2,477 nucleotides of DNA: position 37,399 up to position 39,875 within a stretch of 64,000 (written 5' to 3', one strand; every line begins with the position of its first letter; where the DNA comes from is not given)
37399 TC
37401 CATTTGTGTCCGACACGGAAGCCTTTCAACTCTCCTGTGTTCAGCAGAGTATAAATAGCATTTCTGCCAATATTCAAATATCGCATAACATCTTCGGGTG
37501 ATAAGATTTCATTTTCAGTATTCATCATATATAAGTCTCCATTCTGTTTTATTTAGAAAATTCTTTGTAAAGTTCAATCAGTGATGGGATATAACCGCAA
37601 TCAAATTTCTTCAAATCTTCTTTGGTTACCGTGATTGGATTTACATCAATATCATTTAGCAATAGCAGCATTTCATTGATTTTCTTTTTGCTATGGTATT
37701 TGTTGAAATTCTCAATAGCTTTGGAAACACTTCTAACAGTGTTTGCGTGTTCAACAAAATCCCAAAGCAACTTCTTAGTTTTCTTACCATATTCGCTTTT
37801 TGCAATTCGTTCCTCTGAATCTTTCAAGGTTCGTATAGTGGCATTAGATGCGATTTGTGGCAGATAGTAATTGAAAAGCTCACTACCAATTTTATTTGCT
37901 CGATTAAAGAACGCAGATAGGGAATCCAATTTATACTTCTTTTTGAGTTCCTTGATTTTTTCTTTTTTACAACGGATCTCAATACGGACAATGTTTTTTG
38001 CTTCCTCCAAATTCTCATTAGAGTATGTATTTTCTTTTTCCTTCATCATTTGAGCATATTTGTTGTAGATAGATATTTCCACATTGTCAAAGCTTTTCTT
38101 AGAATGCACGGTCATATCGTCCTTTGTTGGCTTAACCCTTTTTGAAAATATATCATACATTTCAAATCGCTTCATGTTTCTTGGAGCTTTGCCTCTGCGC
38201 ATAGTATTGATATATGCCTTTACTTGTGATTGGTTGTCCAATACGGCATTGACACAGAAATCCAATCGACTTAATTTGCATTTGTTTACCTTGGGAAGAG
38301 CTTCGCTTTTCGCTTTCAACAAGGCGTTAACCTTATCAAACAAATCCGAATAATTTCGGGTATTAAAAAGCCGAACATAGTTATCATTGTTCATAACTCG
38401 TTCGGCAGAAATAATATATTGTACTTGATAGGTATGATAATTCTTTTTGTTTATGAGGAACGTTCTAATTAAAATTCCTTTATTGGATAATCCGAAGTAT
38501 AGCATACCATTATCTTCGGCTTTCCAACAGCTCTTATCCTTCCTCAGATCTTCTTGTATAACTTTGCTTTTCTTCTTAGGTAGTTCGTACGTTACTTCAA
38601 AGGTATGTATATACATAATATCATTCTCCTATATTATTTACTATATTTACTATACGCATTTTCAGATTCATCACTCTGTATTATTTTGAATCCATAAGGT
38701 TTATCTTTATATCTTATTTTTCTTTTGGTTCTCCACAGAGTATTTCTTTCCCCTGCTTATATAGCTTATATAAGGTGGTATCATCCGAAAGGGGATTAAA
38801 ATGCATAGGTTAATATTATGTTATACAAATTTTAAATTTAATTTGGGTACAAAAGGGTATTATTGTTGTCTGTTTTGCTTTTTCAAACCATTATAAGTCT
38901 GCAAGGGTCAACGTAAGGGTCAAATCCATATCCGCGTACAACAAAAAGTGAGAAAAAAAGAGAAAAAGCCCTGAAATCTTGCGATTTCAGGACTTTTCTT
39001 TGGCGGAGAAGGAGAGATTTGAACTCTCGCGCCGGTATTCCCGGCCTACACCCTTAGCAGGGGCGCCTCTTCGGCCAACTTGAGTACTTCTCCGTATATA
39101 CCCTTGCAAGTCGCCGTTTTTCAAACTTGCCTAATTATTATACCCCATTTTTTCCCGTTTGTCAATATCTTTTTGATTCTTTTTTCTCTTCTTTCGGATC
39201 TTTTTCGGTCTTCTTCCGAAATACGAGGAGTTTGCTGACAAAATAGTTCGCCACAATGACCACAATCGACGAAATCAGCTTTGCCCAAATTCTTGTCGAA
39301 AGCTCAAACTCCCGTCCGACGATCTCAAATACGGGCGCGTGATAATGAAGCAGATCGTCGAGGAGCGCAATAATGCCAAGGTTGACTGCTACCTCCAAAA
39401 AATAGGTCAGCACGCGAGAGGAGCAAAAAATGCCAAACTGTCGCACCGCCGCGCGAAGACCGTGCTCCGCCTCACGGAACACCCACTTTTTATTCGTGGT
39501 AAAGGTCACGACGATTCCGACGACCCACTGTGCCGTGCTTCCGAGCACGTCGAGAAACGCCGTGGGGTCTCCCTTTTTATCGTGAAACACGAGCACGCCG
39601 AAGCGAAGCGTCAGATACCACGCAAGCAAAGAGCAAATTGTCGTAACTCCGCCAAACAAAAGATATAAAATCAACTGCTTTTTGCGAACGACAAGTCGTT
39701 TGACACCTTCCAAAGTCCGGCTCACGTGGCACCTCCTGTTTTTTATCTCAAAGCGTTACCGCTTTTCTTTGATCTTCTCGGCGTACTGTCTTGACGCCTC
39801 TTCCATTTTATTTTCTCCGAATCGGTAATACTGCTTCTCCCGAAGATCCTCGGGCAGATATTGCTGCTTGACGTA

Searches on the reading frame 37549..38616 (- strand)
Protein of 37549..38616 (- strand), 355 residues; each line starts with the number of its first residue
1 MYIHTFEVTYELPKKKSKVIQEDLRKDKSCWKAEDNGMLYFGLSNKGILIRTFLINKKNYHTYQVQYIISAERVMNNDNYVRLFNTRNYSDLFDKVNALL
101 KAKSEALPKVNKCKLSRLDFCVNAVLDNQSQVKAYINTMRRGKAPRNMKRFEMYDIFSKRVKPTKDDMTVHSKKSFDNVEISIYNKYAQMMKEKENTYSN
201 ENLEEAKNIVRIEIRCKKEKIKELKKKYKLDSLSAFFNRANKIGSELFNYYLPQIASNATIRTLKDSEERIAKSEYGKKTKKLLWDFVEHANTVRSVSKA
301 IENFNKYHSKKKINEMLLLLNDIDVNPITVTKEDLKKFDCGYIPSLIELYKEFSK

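Call 56: search_protein_families(library=pfam, proteins=[window:37549-38616:-], max_evalue=0.01)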
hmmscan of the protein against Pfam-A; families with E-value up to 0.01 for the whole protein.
window:37549-38616:- (355 aa): 1 family
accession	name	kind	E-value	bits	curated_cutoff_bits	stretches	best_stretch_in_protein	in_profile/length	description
PF05144.20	Phage_CRI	-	0.00025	21.3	21.7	1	91-227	93-224/232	Replication-associated protein G2P N-terminal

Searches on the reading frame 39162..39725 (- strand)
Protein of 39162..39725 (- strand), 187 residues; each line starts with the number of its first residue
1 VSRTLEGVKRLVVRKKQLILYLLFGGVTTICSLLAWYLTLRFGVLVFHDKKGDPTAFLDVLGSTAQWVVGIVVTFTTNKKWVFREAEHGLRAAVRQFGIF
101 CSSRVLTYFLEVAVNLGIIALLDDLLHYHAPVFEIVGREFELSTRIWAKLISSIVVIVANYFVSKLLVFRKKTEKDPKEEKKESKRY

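Call 56: search_protein_families(library=pfam, proteins=[window:39162-39725:-], max_evalue=0.01)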
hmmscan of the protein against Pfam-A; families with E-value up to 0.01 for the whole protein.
window:39162-39725:- (187 aa): 1 family
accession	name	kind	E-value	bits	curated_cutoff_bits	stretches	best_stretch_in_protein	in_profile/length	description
PF04138.20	GtrA_DPMS_TM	-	7.9e-14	52.3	26.1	1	21-169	2-117/117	GtrA/DPMS, transmembrane domain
